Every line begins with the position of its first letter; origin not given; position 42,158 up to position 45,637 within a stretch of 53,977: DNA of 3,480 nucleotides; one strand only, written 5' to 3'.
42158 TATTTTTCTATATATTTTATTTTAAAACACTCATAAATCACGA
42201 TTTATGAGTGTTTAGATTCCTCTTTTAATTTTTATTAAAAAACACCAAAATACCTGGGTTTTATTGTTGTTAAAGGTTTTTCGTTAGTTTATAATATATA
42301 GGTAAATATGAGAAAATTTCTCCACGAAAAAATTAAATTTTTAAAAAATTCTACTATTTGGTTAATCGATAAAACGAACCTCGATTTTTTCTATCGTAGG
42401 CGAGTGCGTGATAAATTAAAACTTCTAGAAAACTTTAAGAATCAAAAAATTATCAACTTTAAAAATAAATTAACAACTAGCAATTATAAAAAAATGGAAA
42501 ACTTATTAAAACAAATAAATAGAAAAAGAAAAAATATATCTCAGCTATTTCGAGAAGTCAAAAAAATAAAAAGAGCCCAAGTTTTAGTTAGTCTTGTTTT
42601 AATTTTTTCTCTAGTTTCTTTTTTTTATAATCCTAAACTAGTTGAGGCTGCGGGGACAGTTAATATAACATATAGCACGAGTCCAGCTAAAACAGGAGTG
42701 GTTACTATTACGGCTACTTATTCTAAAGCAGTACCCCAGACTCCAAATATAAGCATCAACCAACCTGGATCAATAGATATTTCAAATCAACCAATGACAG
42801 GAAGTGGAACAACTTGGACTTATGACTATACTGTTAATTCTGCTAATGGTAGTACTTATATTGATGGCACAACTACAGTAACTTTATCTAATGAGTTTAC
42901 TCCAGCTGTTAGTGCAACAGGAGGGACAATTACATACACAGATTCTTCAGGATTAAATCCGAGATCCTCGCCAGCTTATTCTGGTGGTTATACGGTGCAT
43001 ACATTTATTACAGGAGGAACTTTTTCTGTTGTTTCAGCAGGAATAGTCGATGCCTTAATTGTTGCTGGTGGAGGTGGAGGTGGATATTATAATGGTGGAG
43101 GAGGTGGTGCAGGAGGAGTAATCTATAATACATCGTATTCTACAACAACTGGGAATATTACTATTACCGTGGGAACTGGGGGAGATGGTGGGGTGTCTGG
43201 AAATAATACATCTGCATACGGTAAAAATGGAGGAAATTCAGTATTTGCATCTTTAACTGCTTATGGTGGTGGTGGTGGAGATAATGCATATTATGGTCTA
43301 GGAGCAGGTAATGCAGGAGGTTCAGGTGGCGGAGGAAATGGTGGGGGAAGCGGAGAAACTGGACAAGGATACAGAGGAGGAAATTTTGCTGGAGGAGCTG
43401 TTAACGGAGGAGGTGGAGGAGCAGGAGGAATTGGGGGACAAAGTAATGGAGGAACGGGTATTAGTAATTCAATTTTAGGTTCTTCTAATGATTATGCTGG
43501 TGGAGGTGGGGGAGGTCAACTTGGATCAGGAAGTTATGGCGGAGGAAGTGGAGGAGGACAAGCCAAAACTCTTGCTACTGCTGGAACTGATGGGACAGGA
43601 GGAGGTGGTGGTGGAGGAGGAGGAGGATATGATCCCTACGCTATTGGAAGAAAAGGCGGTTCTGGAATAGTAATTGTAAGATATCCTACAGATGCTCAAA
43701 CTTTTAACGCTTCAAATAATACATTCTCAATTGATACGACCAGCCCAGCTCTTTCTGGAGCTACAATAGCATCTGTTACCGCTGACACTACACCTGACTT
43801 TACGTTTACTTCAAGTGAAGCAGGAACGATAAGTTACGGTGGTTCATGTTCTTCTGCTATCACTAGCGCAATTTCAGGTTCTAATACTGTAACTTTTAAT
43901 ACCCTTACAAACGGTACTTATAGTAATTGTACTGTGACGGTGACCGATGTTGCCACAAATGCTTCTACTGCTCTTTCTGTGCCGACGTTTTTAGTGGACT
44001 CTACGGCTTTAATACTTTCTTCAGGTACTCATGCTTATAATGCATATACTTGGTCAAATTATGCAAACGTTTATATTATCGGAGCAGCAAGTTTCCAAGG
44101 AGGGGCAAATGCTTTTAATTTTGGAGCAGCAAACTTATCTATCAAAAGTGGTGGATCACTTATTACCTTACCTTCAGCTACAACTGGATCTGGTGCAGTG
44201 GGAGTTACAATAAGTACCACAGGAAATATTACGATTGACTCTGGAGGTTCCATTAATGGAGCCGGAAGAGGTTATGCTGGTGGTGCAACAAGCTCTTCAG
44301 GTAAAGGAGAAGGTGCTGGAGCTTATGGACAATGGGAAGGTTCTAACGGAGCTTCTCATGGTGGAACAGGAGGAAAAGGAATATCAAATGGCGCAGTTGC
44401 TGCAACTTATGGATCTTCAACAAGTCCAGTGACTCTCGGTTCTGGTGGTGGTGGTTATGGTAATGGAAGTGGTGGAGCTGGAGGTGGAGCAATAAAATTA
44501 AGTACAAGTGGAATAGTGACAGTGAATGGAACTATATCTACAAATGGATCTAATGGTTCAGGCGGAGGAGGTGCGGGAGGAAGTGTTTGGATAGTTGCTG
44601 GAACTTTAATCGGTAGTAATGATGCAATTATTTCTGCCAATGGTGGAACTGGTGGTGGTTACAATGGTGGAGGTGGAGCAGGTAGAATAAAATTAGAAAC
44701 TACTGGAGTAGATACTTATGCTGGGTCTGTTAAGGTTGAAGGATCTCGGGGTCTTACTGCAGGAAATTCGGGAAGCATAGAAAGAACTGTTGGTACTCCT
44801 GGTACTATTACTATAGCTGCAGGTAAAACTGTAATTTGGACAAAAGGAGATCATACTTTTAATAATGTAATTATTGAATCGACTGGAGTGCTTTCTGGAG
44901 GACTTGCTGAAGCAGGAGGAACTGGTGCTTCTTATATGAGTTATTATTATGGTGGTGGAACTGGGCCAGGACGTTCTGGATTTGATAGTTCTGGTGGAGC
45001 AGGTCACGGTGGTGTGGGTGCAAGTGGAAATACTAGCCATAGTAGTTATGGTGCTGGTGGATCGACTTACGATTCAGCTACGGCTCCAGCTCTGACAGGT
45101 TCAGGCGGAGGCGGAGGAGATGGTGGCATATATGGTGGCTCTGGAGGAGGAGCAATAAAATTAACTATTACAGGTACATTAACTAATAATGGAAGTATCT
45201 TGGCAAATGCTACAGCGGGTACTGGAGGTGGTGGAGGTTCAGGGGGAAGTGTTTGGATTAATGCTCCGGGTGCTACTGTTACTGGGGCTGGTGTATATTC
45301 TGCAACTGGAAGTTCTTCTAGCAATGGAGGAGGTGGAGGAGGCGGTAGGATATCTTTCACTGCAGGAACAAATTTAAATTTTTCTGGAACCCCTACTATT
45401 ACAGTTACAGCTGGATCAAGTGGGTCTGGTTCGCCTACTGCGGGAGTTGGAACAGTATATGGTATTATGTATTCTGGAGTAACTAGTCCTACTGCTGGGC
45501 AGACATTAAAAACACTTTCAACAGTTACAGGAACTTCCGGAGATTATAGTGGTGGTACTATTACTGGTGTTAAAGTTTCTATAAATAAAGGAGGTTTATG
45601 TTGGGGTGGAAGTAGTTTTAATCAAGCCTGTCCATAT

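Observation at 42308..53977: Giant ORF (at least 3,890 codons, still open at the window edge) that the ORF track does not show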

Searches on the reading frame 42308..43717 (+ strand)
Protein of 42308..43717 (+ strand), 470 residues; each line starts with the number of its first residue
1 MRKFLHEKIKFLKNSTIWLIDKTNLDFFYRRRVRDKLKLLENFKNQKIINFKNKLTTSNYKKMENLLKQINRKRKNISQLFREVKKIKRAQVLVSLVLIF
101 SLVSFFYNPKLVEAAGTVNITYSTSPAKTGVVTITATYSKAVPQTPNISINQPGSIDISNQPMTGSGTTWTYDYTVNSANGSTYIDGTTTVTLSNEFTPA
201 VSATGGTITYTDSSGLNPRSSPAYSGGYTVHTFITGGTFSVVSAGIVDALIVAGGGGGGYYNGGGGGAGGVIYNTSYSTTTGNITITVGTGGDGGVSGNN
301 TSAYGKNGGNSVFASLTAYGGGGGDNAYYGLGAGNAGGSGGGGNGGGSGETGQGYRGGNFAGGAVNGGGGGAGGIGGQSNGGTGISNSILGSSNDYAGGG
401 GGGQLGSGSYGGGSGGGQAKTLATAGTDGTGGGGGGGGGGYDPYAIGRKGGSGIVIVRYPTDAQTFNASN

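Call 14: search_protein_families(library=pfam, proteins=[window:42308-43564:+], max_evalue=0.5)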
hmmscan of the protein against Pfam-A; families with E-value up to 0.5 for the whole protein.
window:42308-43564:+ (419 aa): 2 families
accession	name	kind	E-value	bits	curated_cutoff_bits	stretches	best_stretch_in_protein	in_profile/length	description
PF21722.4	Gly_rich_2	-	5.5e-12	46.6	24.3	1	237-417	4-201/226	Glycine-rich domain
PF04718.20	ATP-synt_G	-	0.13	13.5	25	1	45-107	20-84/98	Mitochondrial ATP synthase g subunit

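Call 48: search_protein_families(library=phrogs, proteins=[window:42308-43564:+], max_evalue=0.01)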
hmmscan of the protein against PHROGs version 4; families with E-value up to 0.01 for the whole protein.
window:42308-43564:+ (419 aa): 2 families
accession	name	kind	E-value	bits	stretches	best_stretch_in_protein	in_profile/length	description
phrog_2295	-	unknown function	1.2e-32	114.5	1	142-417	491-797/1183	-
phrog_863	-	tail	9e-13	49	1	119-416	317-595/690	tail fiber assembly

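Call 82: search_protein_families(library=ncbifam, proteins=[window:42308-43717:+], max_evalue=1)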
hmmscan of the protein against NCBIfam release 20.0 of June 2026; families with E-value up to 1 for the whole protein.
window:42308-43717:+ (470 aa): 1 family
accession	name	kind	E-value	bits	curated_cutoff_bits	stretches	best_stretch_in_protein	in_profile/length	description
TIGR04523.1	Mplasa_alph_rch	subfamily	0.031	12.2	270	1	32-89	292-349/745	helix-rich protein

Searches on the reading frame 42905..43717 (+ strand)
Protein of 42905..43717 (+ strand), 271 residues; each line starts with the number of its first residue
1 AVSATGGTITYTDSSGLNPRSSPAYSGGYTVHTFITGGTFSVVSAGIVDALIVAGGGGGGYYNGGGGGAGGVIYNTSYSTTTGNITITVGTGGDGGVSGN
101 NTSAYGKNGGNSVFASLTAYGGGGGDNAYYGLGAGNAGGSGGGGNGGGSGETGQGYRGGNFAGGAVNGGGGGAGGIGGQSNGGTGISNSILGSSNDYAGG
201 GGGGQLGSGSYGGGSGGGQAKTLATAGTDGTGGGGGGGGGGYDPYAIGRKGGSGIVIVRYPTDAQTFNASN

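Call 47: search_solved_structures(query=window:42995-43702:+, max_evalue=10, show_alignments=2)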
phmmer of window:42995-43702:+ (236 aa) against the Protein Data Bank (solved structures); distinct sequences matched with E-value up to 10: 0.

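Call 77: search_dna_similar(query=window:42905-43717:+, collection=phages, mode=protein, max_evalue=0.001, max_rows=15)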
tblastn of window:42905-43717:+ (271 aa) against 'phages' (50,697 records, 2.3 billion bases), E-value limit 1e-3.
No match.

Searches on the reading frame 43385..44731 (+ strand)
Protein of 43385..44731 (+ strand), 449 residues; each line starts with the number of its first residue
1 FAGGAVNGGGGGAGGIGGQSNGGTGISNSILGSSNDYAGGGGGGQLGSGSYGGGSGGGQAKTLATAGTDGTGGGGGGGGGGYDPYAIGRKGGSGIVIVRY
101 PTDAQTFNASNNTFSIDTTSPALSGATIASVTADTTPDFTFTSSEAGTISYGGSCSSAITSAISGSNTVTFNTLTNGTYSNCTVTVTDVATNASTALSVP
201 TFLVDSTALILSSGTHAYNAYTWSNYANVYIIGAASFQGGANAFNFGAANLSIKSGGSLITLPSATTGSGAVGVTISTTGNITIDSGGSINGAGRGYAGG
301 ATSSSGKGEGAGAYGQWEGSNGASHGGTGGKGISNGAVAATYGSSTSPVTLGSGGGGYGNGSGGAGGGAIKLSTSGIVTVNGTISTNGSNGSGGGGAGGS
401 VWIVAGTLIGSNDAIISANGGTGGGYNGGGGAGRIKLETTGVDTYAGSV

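Call 14: search_protein_families(library=pfam, proteins=[window:43385-44731:+], max_evalue=0.5)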
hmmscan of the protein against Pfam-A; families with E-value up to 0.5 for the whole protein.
window:43385-44731:+ (449 aa): 1 family
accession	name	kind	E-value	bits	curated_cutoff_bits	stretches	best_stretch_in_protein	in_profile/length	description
PF21722.4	Gly_rich_2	-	0.00041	20.9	24.3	1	3-100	129-225/226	Glycine-rich domain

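Call 48: search_protein_families(library=phrogs, proteins=[window:43385-44731:+], max_evalue=0.01)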
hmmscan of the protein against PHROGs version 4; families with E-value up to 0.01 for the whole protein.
window:43385-44731:+ (449 aa): 1 family
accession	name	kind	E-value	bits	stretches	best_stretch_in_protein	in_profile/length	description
phrog_2295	-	unknown function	8.3e-11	42.2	1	6-147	728-890/1183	-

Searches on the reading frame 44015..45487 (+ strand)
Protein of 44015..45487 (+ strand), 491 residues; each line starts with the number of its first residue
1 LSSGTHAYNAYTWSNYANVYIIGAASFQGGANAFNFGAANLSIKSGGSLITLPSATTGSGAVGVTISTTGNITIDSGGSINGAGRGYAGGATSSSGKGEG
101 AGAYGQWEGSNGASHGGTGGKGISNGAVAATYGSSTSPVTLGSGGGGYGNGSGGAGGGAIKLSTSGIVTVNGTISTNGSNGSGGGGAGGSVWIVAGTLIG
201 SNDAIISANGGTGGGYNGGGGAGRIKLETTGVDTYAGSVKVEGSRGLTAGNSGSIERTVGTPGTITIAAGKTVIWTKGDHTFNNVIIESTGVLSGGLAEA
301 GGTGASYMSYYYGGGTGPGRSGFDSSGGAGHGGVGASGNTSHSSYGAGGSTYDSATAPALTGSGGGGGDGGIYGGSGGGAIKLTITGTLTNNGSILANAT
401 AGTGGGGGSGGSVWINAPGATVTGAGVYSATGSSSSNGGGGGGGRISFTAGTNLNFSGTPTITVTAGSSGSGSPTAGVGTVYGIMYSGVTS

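Call 27: find_homologous_proteins(query=window:44015-45487:+)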
Query window:44015-45487:+ (491 aa): 486 proteins with E <= 0.001 among 8000 candidates; the best 120 are listed.
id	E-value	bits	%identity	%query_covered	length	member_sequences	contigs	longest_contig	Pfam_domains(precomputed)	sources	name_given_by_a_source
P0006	2.1e-58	217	40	91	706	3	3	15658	-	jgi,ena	-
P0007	3.4e-57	213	42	86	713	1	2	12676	-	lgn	-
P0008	2.2e-56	210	41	92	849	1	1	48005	-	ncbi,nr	ncbi:MAG: hypothetical protein NTX85_02785 [Candidatus Nomurabacteria bacterium]|nr:hypothetical pro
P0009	1.0e-54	204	41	91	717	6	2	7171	-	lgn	-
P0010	3.8e-48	183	40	34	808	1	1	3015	-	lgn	-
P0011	6.6e-47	179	44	23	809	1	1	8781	-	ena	-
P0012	6.9e-45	172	45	19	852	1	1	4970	-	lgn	-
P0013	8.5e-45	172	36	62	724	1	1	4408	-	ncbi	-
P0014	3.8e-42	163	35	67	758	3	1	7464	-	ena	-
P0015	4.1e-40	156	39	44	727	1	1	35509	-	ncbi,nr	ncbi:MAG: hypothetical protein KKB50_10260, partial [Planctomycetes bacterium]|nr:hypothetical prote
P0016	2.2e-39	154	39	38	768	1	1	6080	-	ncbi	-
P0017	7.7e-39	152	56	16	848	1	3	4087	-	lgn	-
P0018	2.4e-37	147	42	25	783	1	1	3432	-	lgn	-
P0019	3.0e-37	147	37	41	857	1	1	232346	-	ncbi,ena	-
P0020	4.2e-37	146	36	81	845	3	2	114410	-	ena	-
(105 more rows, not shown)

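Call 43: predict_structure(alignment_id=A1)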
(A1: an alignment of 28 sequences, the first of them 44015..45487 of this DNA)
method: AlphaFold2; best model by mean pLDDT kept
length: 491 residues; sequences in the alignment: 28
mean_pLDDT: 88.3   pTM: 0.91
mean pLDDT of the five models: 88.3, 85.8, 85.5, 85.1, 82.9
residues with pLDDT >= 90: 324; 70-90: 114; 50-70: 40; < 50: 13
segments of 3 or more residues with pLDDT < 50: 304-310, 488-491
pLDDT, mean of each block of 10 residues (from residue 1): 53 86 83 87 96 84 94 98 94 86 85 93 81 94 93 96 98 98 96 98 98 91 97 97 89 94 98 93 97 85 44 72 86 89 75 94 87 89 95 97 91 93 94 92 92 73 92 85 63 32
secondary structure, 60 per line:
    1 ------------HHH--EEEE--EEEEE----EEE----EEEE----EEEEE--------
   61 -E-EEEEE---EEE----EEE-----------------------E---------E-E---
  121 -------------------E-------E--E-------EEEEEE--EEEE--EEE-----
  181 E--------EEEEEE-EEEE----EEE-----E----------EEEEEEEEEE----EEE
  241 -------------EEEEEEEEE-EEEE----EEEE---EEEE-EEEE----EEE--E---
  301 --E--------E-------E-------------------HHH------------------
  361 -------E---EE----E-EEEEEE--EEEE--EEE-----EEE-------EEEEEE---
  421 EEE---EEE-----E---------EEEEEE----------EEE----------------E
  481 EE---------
elements in order: E18-21 E24-28 E33-35 E40-43 E48-52 E64-68 E72-74 E79-81 E159-164 E167-170 E173-175 E190-195 E197-200 E205-207 E224-233 E238-240 E254-262 E264-267 E272-275 E279-282 E284-287 E292-294 E380-385 E388-391 E394-396 E402-404 E412-417 E421-423 E427-429 E445-450 E461-463 E480-482

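Call 46: fold_search(model_id=the predicted structure, library=pdb)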
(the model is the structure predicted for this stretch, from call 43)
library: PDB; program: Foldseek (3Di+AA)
matches with E <= 10: 55; with E <= 0.001: 0
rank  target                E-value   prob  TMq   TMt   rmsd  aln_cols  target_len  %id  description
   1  4kh3                  2.6e-02  0.08  0.13  0.13  20.3       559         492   13  Structure of a bacterial self-associating protein (released 2014-01-15)
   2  6n2b_A                4.4e-02  0.14  0.14  0.18  25.9       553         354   11  The Crystal Structure of Caldicellulosiruptor kristjanssonii Tapirin C-terminal domain (released 2018-12-19)
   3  8cpk_A                3.5e-01  0.05  0.15  0.18  15.8       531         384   12  Crystal structure of EtpA secretion domain from Enterotoxigenic Escherichia coli (released 2024-01-10)
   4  6n2c_A                4.5e-01  0.10  0.19  0.21  14.9       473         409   10  The Crystal Structure of Caldicellulosiruptor hydrothermalis Tapirin C-terminal domain (released 2018-12-19)
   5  7kob                  5.3e-01  0.06  0.16  0.20  16.9       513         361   12  Crystal structure of antigen 43b from Escherichia coli CFT073 (released 2022-03-09)
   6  8cpk_B                6.2e-01  0.08  0.20  0.25  15.5       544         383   10  Crystal structure of EtpA secretion domain from Enterotoxigenic Escherichia coli (released 2024-01-10)
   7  4mr0_B                6.2e-01  0.08  0.26  0.28  13.8       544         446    9  Crystal structure of PfbA, a surface adhesin of Streptococcus pneumoniae (released 2014-02-05)
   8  3zpp                  8.5e-01  0.03  0.16  0.18  16.3       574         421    8  Structure of the Streptococcus pneumoniae surface protein and adhesin PfbA (released 2013-05-29)
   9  2odl                  1.1e+00  0.06  0.19  0.25  15.8       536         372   10  Crystal structure of the HMW1 secretion domain from Haemophilus influenzae (released 2007-08-21)
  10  7koh_D                1.1e+00  0.01  0.09  0.08  25.1       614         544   13  Crystal structure of antigen 43 from Escherichia coli EDL933 (released 2022-03-09)
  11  7koh_C                1.1e+00  0.01  0.10  0.09  19.9       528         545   12  Crystal structure of antigen 43 from Escherichia coli EDL933 (released 2022-03-09)
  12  7b8b_A                1.6e+00  0.03  0.18  0.21  16.5       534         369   10  ADPG2 - ENDOPOLYGALACTURONASE FROM ARABIDOPSIS THALIANA (released 2022-06-22)
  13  1qa3                  1.6e+00  0.01  0.14  0.13  16.9       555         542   11  TAILSPIKE PROTEIN, MUTANT A334I (released 2000-01-12)
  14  3p4g_C                2.2e+00  0.03  0.15  0.20  15.7       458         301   11  X-ray crystal structure of a hyperactive, Ca2+-dependent, beta-helical antifreeze protein from an Antarctic bacterium (released 2011-04-27)
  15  7koh_A                2.2e+00  0.00  0.07  0.07  23.2       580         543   14  Crystal structure of antigen 43 from Escherichia coli EDL933 (released 2022-03-09)
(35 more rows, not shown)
